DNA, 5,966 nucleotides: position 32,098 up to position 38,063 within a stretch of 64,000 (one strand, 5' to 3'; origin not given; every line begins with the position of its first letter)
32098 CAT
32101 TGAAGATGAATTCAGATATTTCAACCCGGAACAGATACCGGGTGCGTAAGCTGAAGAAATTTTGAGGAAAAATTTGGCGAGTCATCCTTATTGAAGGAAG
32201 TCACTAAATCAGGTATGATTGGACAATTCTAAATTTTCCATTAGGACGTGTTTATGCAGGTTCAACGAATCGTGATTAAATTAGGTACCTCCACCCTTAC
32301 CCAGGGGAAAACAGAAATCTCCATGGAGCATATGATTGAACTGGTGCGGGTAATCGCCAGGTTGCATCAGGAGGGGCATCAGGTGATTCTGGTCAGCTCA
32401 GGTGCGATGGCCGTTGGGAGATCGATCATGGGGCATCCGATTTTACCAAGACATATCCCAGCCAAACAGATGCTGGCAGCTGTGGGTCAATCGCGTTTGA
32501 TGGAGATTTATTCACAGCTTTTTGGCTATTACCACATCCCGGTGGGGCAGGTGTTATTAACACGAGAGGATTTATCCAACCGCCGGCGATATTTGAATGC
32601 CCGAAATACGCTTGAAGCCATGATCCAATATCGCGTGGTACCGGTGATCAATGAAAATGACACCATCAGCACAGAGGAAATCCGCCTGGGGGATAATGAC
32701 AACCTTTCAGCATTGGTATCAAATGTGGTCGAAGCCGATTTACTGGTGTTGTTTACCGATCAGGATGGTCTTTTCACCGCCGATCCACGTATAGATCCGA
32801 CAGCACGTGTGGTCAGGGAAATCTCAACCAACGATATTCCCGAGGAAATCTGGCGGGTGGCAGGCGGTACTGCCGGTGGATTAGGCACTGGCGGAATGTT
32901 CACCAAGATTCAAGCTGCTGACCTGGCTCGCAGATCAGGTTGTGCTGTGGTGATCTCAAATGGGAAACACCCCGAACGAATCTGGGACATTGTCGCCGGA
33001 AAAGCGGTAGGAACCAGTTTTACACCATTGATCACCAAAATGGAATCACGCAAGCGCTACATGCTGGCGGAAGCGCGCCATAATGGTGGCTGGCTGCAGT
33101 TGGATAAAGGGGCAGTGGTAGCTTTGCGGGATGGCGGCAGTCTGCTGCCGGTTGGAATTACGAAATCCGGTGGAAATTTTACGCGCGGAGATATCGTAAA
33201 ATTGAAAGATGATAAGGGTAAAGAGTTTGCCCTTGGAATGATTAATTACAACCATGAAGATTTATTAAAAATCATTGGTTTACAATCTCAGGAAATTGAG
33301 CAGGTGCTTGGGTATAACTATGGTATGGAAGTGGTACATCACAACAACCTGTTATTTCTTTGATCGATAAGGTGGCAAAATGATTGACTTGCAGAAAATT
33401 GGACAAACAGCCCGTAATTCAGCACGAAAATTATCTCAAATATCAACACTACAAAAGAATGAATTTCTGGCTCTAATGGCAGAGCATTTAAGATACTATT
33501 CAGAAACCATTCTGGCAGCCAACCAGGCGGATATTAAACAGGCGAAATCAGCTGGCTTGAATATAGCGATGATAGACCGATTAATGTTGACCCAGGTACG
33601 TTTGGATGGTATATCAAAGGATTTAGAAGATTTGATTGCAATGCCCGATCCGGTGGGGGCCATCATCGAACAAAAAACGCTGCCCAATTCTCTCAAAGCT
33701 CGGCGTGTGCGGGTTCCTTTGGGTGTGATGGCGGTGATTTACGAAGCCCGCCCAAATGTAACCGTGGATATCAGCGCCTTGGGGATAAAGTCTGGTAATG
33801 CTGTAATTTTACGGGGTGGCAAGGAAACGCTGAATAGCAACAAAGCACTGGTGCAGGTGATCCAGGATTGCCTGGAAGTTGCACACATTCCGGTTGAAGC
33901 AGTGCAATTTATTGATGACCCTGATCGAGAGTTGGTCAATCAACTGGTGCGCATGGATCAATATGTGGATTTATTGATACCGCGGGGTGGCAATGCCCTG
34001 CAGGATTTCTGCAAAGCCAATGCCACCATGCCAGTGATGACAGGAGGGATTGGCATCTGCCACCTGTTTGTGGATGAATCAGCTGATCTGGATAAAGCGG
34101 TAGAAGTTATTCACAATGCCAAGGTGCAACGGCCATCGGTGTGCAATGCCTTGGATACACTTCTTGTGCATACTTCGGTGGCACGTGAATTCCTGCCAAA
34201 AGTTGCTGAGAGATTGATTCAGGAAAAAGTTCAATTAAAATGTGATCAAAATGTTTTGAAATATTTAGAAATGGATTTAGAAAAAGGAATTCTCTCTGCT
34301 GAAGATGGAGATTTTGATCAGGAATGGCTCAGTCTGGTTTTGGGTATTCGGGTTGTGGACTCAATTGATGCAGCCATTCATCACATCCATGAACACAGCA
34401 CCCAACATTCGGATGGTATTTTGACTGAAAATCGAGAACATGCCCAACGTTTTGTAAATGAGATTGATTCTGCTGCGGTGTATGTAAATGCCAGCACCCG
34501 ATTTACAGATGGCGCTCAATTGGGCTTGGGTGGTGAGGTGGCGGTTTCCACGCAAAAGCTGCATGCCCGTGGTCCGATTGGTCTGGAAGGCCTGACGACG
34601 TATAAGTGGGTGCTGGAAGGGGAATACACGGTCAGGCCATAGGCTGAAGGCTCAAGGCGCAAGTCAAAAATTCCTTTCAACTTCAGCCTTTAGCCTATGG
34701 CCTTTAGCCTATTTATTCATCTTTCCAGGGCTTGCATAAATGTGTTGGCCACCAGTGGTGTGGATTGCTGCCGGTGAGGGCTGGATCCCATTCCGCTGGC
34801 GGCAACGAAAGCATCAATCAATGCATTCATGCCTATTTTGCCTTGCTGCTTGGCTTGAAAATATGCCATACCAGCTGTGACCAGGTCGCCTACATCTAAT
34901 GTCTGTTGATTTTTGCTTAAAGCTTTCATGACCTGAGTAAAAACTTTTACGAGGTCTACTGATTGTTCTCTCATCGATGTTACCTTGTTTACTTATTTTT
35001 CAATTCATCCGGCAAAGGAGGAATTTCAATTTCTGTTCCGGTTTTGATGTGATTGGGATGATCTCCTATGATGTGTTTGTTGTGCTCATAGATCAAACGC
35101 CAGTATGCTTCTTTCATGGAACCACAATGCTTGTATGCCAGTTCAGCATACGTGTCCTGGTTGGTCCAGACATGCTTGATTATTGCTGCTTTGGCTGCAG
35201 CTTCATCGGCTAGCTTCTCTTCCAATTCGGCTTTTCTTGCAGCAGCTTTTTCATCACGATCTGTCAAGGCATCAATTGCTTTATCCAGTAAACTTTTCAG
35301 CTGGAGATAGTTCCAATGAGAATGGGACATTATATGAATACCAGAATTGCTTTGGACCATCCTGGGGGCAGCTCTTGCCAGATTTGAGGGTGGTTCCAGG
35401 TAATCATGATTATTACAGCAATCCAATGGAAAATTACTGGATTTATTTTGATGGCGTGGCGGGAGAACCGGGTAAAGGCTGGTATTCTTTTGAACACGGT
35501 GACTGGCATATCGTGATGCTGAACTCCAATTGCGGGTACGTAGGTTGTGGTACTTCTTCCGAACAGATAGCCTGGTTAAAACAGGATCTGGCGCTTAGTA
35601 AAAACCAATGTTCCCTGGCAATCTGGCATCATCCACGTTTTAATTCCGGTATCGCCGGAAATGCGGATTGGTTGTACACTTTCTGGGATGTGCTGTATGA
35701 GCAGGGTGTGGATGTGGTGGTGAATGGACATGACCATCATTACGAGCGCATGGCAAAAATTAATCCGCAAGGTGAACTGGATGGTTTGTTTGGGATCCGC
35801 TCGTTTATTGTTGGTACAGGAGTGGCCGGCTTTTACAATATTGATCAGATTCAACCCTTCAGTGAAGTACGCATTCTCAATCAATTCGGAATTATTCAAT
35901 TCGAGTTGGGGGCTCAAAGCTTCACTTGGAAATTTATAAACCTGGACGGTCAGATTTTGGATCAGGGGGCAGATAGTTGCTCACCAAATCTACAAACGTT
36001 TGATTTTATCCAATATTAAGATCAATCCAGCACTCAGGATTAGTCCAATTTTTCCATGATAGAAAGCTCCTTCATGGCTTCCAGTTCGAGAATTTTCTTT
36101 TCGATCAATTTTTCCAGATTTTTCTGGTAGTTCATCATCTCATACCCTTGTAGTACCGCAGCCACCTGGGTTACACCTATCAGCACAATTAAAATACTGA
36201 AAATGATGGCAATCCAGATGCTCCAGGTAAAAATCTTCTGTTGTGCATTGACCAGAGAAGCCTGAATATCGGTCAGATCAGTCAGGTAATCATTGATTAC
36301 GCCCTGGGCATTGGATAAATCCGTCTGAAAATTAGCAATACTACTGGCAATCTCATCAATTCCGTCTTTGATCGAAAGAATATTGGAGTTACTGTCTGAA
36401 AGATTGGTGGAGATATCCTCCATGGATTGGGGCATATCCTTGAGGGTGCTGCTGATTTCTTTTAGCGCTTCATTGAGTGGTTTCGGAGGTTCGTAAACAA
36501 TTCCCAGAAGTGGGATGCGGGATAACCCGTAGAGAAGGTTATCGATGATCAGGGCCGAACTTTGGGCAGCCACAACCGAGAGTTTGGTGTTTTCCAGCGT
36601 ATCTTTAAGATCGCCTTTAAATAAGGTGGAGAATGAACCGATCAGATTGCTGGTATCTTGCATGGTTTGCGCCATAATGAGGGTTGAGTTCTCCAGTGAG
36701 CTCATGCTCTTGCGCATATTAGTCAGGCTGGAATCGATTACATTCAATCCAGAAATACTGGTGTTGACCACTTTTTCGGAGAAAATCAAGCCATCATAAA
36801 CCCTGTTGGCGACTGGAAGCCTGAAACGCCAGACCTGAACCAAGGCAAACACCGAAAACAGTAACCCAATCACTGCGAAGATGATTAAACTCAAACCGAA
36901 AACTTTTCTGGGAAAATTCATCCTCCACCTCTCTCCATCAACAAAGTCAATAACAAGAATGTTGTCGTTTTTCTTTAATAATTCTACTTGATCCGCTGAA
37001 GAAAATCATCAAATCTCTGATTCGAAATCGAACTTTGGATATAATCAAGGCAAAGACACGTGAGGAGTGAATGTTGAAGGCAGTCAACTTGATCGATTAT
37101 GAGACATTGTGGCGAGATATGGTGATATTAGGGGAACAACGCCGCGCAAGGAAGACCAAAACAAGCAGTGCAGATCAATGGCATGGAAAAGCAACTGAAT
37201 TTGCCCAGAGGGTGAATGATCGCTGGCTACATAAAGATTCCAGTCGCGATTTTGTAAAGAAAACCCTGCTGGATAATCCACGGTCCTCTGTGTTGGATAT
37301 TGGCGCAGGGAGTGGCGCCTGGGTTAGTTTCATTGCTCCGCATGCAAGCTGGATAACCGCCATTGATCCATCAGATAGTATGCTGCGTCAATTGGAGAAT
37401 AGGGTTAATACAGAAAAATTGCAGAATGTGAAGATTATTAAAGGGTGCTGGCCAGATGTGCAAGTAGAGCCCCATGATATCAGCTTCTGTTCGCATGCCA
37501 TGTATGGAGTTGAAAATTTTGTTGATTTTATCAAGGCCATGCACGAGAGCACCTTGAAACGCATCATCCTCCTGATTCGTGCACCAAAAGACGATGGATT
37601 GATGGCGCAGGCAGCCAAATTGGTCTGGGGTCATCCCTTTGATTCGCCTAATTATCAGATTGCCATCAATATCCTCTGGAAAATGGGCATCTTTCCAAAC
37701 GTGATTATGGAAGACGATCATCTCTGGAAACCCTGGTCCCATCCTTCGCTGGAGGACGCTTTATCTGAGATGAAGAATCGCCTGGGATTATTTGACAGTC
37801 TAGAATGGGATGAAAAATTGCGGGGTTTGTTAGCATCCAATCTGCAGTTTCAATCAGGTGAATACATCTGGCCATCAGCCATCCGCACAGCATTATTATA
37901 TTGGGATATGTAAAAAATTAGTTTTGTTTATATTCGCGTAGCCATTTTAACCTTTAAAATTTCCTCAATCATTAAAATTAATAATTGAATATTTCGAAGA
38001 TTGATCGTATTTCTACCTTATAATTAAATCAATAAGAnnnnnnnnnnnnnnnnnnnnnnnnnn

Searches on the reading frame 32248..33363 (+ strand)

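Call 43: search_protein_families(library=pfam, proteins=[window:32248-33363:+], max_evalue=0.0001)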
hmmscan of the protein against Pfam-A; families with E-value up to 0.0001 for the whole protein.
window:32248-33363:+ (371 aa): 2 families
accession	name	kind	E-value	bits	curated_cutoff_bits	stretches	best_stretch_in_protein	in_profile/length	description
PF00696.33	AA_kinase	-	8.2e-45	153.8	24.9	1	6-237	1-233/234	Amino acid kinase family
PF01472.26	PUA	-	3e-18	66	24.8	1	281-354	1-74/74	PUA domain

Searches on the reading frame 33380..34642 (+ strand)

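Call 43: search_protein_families(library=pfam, proteins=[window:33380-34642:+], max_evalue=0.0001)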
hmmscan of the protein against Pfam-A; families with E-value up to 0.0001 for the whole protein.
window:33380-34642:+ (420 aa): 1 family
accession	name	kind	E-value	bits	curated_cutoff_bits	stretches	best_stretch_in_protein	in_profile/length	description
PF00171.27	Aldedh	-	5e-18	65.3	23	1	5-289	32-303/461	Aldehyde dehydrogenase family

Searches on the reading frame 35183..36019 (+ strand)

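Call 43: search_protein_families(library=pfam, proteins=[window:35183-36019:+], max_evalue=0.0001)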
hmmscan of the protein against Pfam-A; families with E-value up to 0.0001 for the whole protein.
window:35183-36019:+ (278 aa): 1 family
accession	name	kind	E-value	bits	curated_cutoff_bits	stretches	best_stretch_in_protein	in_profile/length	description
PF00149.33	Metallophos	-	5.5e-08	33.9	21.5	1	41-187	38-191/191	Calcineurin-like phosphoesterase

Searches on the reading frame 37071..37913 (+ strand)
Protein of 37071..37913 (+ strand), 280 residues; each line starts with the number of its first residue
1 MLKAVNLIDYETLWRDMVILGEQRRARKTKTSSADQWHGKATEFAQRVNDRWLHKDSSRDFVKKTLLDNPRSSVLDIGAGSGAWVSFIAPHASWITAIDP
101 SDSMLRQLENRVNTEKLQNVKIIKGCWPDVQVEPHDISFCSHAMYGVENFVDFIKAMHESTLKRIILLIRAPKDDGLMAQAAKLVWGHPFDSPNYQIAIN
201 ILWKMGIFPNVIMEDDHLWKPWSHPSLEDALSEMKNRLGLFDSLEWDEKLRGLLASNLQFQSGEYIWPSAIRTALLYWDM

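Call 78: search_protein_families(library=pfam, proteins=[window:37071-37913:+], max_evalue=0.001)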
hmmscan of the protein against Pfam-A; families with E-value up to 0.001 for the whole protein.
window:37071-37913:+ (280 aa): 6 families
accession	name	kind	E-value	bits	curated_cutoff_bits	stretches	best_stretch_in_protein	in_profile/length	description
PF13649.12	Methyltransf_25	-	5.5e-09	37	27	1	74-158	1-90/97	Methyltransferase domain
PF08242.18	Methyltransf_12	-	1.9e-06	28.9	30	1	75-158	1-89/98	Methyltransferase domain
PF13847.12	Methyltransf_31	-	2.8e-06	27.5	27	1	71-173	4-113/145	Methyltransferase domain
PF08241.18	Methyltransf_11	-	3.6e-06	27.9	21.2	1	75-158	1-84/95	Methyltransferase domain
PF13489.12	Methyltransf_23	-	6.5e-06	26.4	27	1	60-169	11-116/164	Methyltransferase domain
PF01209.24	Ubie_methyltran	-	1.7e-05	24.7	20.1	1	58-159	35-138/233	ubiE/COQ5 methyltransferase family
